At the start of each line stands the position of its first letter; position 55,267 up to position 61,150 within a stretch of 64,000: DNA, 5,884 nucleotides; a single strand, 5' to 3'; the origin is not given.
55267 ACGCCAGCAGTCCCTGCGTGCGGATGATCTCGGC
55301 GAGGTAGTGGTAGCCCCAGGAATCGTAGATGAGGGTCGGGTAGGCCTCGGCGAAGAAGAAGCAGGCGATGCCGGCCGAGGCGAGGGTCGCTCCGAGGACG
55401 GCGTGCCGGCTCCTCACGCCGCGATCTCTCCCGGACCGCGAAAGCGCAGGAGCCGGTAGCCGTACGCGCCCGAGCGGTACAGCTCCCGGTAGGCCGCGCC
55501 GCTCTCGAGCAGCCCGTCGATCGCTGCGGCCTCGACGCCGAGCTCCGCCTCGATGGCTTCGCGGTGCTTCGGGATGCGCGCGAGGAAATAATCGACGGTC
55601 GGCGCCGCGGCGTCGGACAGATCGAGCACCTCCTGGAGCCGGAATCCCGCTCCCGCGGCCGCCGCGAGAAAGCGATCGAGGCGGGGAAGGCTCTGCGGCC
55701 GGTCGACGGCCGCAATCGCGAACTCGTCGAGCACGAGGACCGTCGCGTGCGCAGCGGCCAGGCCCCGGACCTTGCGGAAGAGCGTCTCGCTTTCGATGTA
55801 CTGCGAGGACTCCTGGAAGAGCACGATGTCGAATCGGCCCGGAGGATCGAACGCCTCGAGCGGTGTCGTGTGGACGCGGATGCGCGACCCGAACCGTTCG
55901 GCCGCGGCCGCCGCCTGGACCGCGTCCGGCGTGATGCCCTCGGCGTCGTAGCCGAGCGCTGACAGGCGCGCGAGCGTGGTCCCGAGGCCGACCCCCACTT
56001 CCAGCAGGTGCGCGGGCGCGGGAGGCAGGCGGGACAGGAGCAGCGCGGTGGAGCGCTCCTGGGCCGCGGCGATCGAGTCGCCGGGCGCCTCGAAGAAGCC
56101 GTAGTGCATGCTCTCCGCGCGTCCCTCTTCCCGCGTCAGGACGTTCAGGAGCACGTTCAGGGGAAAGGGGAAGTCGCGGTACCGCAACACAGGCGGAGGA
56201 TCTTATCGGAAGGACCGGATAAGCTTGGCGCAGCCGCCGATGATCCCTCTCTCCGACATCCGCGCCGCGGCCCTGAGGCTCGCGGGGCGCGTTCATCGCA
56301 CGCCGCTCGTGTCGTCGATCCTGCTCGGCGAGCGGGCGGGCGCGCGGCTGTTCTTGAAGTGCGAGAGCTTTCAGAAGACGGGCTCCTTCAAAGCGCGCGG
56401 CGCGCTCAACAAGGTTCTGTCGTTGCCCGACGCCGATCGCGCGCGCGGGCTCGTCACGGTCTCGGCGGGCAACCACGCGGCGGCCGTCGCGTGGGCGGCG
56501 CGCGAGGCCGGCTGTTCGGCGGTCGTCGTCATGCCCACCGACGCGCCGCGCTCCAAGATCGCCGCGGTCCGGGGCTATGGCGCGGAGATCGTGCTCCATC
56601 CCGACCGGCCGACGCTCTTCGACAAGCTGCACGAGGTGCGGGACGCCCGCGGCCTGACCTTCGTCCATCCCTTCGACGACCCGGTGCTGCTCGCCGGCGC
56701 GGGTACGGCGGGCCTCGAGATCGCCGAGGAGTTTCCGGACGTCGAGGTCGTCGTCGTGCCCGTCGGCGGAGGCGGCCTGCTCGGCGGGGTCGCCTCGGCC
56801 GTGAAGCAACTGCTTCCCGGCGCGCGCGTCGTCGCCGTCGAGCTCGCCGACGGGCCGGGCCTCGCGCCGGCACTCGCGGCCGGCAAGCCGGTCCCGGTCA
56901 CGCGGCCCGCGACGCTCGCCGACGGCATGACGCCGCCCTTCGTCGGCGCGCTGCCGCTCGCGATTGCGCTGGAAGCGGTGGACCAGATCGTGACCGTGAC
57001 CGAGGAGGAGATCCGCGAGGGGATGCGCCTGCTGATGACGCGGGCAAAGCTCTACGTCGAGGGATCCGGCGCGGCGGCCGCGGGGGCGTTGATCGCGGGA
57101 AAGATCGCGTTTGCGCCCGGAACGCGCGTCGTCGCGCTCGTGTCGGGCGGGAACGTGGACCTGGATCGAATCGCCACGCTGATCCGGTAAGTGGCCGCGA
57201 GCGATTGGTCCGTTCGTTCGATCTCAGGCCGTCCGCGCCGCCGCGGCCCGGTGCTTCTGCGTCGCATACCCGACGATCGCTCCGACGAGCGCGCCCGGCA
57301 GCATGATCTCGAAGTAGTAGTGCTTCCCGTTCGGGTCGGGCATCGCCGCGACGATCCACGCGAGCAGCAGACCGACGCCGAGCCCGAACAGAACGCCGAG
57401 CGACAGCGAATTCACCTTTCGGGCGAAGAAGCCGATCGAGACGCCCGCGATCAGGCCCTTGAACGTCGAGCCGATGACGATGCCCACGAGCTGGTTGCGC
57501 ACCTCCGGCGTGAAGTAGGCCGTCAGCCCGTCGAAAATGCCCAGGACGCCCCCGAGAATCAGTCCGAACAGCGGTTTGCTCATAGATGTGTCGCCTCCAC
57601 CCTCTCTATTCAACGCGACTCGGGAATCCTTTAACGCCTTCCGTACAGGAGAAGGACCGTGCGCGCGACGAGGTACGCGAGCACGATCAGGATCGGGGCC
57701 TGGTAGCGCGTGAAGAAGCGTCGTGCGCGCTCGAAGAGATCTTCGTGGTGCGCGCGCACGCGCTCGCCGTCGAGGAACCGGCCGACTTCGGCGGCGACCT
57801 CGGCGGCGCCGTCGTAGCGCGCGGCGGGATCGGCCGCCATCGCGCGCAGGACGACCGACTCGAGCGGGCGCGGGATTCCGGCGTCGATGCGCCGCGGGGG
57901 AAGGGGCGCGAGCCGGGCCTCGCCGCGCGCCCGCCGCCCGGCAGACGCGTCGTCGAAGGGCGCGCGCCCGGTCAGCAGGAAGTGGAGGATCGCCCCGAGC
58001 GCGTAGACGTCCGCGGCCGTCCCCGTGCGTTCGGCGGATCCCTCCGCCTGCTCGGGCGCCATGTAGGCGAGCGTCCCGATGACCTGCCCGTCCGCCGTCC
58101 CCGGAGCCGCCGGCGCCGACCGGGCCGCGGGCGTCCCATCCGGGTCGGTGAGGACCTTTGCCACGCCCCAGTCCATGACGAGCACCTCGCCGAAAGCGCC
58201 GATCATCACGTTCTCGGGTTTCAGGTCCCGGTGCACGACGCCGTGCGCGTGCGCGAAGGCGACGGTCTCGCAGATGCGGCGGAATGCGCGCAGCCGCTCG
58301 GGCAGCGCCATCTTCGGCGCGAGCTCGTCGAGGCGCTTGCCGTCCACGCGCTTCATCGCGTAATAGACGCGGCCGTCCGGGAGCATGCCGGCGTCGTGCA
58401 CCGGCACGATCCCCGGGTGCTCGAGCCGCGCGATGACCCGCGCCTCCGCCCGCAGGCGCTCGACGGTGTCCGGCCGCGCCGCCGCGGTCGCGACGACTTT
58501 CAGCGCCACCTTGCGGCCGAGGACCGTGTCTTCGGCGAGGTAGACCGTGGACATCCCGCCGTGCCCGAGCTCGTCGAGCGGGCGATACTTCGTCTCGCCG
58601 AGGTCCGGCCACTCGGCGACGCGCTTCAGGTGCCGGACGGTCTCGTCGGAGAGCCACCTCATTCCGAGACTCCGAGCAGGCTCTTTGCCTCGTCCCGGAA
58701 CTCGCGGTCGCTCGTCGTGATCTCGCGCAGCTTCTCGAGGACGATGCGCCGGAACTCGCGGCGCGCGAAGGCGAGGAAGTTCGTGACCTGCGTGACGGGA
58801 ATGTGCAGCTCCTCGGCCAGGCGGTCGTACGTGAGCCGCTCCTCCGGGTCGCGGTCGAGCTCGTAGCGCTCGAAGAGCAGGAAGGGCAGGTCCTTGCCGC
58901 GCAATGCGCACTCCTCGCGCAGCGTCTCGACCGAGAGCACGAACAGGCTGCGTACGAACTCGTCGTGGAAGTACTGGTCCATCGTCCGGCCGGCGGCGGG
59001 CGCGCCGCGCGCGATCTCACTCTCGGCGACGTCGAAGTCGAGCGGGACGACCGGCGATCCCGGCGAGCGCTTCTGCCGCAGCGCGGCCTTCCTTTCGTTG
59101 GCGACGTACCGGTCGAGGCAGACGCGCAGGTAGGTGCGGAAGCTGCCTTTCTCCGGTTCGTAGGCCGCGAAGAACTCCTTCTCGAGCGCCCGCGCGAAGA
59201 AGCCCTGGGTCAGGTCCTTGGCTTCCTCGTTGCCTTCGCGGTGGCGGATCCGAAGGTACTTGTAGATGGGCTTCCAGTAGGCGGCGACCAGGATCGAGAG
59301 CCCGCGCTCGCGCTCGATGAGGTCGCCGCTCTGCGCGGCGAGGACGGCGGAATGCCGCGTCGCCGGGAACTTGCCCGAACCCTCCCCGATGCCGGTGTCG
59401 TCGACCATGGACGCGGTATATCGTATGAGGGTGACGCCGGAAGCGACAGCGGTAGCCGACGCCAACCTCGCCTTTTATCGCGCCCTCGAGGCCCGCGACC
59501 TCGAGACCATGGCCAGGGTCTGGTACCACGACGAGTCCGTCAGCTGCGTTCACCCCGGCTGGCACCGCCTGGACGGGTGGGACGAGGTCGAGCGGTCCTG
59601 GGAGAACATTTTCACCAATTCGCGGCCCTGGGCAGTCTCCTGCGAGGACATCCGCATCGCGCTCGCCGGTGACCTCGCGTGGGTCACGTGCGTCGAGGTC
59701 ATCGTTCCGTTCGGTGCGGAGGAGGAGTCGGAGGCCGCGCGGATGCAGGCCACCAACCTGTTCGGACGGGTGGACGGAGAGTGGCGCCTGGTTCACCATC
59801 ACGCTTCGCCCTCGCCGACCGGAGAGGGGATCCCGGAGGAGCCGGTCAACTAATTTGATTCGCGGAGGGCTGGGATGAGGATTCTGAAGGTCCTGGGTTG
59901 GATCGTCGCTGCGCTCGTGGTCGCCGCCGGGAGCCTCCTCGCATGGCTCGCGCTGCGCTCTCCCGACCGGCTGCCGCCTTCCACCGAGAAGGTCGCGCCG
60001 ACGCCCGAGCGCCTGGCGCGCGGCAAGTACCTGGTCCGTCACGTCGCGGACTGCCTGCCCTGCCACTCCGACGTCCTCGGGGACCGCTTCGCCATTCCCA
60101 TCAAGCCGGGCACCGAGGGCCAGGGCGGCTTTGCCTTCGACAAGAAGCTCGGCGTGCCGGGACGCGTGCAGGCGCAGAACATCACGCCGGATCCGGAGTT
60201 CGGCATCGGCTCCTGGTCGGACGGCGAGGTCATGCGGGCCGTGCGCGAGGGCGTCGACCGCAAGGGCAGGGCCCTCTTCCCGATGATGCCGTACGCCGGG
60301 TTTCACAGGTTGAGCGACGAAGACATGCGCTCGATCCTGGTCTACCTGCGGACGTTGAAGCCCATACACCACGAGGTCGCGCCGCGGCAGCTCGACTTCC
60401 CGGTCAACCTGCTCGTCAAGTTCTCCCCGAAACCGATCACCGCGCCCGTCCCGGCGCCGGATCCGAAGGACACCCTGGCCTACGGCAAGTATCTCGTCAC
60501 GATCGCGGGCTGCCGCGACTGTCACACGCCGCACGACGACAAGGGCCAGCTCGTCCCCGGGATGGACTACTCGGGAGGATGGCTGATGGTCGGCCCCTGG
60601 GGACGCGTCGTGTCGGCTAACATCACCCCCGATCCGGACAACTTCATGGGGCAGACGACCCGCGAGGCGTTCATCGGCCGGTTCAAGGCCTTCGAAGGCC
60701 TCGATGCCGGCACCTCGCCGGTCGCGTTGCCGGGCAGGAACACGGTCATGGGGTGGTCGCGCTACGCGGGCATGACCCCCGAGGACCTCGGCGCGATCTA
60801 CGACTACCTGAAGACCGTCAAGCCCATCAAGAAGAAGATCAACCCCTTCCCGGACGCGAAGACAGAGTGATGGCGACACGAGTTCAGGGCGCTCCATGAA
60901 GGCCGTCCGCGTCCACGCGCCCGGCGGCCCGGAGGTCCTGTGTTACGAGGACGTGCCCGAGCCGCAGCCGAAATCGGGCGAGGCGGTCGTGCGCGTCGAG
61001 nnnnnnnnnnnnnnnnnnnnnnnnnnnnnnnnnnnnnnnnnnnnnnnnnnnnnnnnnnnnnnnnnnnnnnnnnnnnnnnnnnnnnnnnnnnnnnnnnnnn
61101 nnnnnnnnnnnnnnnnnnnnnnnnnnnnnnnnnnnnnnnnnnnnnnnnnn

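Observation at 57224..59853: ECF-like sigma factor / membrane-anchored Ser-Thr kinase / small 4-TM protein operon with no anti-sigma gene; sigma start overlaps a divergent NTF2-like gene at CCATGG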

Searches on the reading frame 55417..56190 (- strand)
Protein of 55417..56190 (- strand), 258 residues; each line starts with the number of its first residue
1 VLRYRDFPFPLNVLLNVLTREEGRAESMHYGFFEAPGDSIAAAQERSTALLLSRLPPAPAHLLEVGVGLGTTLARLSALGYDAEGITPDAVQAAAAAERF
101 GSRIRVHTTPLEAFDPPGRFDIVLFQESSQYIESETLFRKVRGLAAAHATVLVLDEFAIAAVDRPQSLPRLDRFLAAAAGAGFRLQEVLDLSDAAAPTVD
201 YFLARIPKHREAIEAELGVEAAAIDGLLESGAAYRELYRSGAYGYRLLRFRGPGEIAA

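Call 85: search_protein_families(library=pfam, proteins=[window:55417-56190:-], max_evalue=0.001)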
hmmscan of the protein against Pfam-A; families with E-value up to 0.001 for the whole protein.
window:55417-56190:- (258 aa): 4 families
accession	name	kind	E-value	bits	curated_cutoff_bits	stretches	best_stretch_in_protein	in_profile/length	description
PF13649.12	Methyltransf_25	-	4.5e-05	24.5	27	1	63-141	2-89/97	Methyltransferase domain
PF08242.18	Methyltransf_12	-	9e-05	23.6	30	1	63-144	1-91/98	Methyltransferase domain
PF02353.26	CMAS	-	0.00087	19.1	27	0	31-100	34-105/273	Mycolic acid cyclopropane synthetase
PF13489.12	Methyltransf_23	-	0.00096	19.4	27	0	50-130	11-92/164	Methyltransferase domain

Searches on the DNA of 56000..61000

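Call 87: search_rna_families(source=window, start=56000, end=61000, threshold=evalue, max_evalue=1)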
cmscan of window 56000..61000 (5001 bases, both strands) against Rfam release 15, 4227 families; matches with E-value up to 1: 0.
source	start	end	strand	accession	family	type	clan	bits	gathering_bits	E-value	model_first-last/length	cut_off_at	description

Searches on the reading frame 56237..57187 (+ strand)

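Call 85: search_protein_families(library=pfam, proteins=[window:56237-57187:+], max_evalue=0.001)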
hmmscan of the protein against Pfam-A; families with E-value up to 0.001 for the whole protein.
window:56237-57187:+ (317 aa): 2 families
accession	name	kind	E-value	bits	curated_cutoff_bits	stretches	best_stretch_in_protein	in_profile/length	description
PF00291.31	PALP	-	3.4e-76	256.8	35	1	19-304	5-295/295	Pyridoxal-phosphate dependent enzyme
PF12804.13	NTP_transf_3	-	0.00031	21.4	27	0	149-214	41-104/160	MobA-like NTP transferase domain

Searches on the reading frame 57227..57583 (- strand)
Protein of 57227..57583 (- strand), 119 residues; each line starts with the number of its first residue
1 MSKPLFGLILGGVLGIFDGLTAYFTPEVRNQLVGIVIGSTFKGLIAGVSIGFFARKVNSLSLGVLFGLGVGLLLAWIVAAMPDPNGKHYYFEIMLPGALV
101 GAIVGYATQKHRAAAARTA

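Call 9: search_protein_families(library=pfam, proteins=[window:57227-57583:-], max_evalue=0.01)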
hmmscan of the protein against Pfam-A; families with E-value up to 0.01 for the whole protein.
window:57227-57583:- (119 aa): 0 families

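Call 10: search_protein_families(library=ncbifam, proteins=[window:57227-57583:-], max_evalue=0.01)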
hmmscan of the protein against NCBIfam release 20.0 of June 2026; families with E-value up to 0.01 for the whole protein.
window:57227-57583:- (119 aa): 1 family
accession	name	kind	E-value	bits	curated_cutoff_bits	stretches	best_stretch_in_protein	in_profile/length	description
NF052564.1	PlprenPhTpVIBCH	equivalog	0.0062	15.9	400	1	34-99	95-159/303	polyprenyl-phosphate transporter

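Call 38: search_protein_families(library=pfam, proteins=[window:57227-57583:-], max_evalue=10)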
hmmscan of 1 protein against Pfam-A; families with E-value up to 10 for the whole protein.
window:57227-57583:- (119 aa): 8 families
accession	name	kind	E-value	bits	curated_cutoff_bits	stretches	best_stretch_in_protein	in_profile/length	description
PF19942.4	DUF6404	-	0.04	14.7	27.6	2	58-110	50-102/115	Family of unknown function (DUF6404)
PF07694.17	5TM-5TMR_LYT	-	0.1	12.6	24.6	1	5-96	57-150/169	5TMR of 5TMR-LYT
PF16079.10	Phage_holin_5_2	-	0.14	12.9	29.2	1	64-109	26-71/76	Phage holin family Hol44, in holin superfamily V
PF02466.24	Tim17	-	0.22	12.3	32.7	1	5-115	10-101/111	Tim17/Tim22/Tim23/Pmp24 family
PF14362.11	DUF4407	-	0.35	10.6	31.3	1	41-81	23-69/297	Domain of unknown function (DUF4407)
PF06570.16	DUF1129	-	1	9.4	29.1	1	8-78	87-163/207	Protein of unknown function (DUF1129)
PF12822.12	ECF_trnsprt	-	2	8.8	30.7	1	60-112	39-93/169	ECF transporter, substrate-specific component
PF06645.18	SPC12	-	5.7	7.6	23.6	1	93-112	16-35/71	Microsomal signal peptidase 12 kDa subunit (SPC12)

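Call 39: find_homologous_proteins(query=window:57227-57583:-, max_evalue=0.001)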
Query window:57227-57583:- (119 aa): 3961 proteins with E <= 0.001 among 4172 candidates; the best 120 are listed.
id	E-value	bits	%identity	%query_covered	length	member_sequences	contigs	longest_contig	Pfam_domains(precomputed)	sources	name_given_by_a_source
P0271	4.6e-69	248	100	100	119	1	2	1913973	-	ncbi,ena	-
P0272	1.0e-68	247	100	99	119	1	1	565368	-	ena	-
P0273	1.2e-67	243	97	100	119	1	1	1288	-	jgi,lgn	jgi:hypothetical protein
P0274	3.5e-67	242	98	100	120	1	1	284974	-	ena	-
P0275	4.3e-67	241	95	100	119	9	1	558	-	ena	-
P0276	5.9e-67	241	96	100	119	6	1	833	-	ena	-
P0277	1.1e-66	240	97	100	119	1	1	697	-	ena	-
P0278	3.0e-66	239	94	100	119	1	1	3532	-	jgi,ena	-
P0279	6.1e-66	238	95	100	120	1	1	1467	-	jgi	jgi:hypothetical protein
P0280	1.1e-65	237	93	100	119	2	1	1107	-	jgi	-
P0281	1.5e-65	236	95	100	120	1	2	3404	-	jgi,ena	-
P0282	3.7e-65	235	95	97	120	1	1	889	-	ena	-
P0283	4.5e-65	235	95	97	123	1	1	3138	-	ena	-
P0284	4.6e-65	235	95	100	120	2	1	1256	-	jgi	jgi:hypothetical protein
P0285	5.8e-65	235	94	97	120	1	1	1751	-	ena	-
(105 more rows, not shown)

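Call 69: predict_structure(alignment_id=A5)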
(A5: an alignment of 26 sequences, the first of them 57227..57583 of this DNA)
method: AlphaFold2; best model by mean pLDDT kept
length: 119 residues; sequences in the alignment: 26
mean_pLDDT: 73.3   pTM: 0.54
mean pLDDT of the five models: 73.3, 69.0, 64.4, 63.5, 61.8
residues with pLDDT >= 90: 0; 70-90: 87; 50-70: 32; < 50: 0
segments of 3 or more residues with pLDDT < 50: none
pLDDT, mean of each block of 10 residues (from residue 1): 68 80 77 80 80 74 79 75 56 68 75 65
secondary structure, 60 per line:
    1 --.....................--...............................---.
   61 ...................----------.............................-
elements in order: H3-23 H26-56 H60-79 H90-118

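Call 75: fold_search(model_id=the predicted structure, library=pdb)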
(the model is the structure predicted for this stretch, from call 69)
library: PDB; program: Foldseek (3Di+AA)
matches with E <= 10: 113; with E <= 0.001: 0
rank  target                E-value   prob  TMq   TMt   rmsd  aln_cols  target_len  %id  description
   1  8ib4_Y                4.5e-01  0.90  0.52  0.47   4.6       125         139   16  Respiratory complex CI:CIII2, type IA, Wild type mouse under cold temperature (released 2024-09-18)
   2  8uca_AM               6.2e-01  0.77  0.53  0.47   5.3       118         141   16  Formation of I2+III2 supercomplex rescues respiratory chain defects (released 2025-01-15)
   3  7ar9_Y                6.2e-01  0.35  0.35  0.24   8.1       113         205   18  Cryo-EM structure of Polytomella Complex-I (membrane arm) (released 2021-12-08)
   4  1jb0_L                1.3e+00  0.11  0.23  0.18  16.3       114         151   19  Crystal Structure of Photosystem I: a Photosynthetic Reaction Center and Core Antenna System from Cyanobacteria (released 2001-08-01)
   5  6tra_L                1.3e+00  0.09  0.23  0.18  17.2       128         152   16  Cryo- EM structure of the Thermosynechococcus elongatus photosystem I in the presence of cytochrome c6 (released 2020-09-16)
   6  9w2v_Y                1.4e+00  0.44  0.47  0.41   5.9       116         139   16  Cryo-EM structure of complex I on the bovine heart submitochondrial particles, closed (released 2026-04-01)
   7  2vhb_A                1.4e+00  0.28  0.41  0.37  13.9       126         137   17  AZIDE ADDUCT OF THE BACTERIAL HEMOGLOBIN FROM VITREOSCILLA STERCORARIA (released 1998-02-25)
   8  8olt_Y                1.6e+00  0.66  0.54  0.47   4.5       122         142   15  Mitochondrial complex I from Mus musculus in the active state bound with piericidin A (released 2023-08-09)
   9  9f5x_e                1.6e+00  0.15  0.32  0.21  10.0       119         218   18  Structure of the Chlamydomonas reinhardtii respiratory supercomplex I1 III2 IV2 (released 2025-03-12)
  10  8z11_l                1.6e+00  0.12  0.26  0.22  15.6       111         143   18  Cryo-EM structure of haptophyte photosystem I (released 2025-01-22)
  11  9smf_Y                1.7e+00  0.41  0.47  0.42   5.8       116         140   16  Reduced bovine complex I in lipid nanodisc, NADH-active-Q10 (released 2026-03-18)
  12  7fix_L1               1.7e+00  0.09  0.23  0.18  16.2       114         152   19  Cryo-EM structure of cyanobacterial photosystem I in the presence of ferredoxin and cytochrome c6 (released 2022-09-21)
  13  5xtc_V                1.8e+00  0.44  0.49  0.44   4.8       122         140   12  Cryo-EM structure of human respiratory complex I transmembrane arm (released 2017-08-30)
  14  8x61_D                1.8e+00  0.20  0.37  0.29   8.8       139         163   18  Cryo-EM structure of ATP-bound FtsE(E163Q)X (released 2024-05-08)
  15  4u9l_B                1.8e+00  0.15  0.30  0.22  14.1       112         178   19  Structure of a membrane protein (released 2014-12-03)
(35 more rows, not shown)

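Call 86: search_protein_families(library=padloc, proteins=[window:57227-57583:-], max_evalue=0.001)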
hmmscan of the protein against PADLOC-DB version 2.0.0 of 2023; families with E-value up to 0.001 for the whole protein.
window:57227-57583:- (119 aa): 0 families
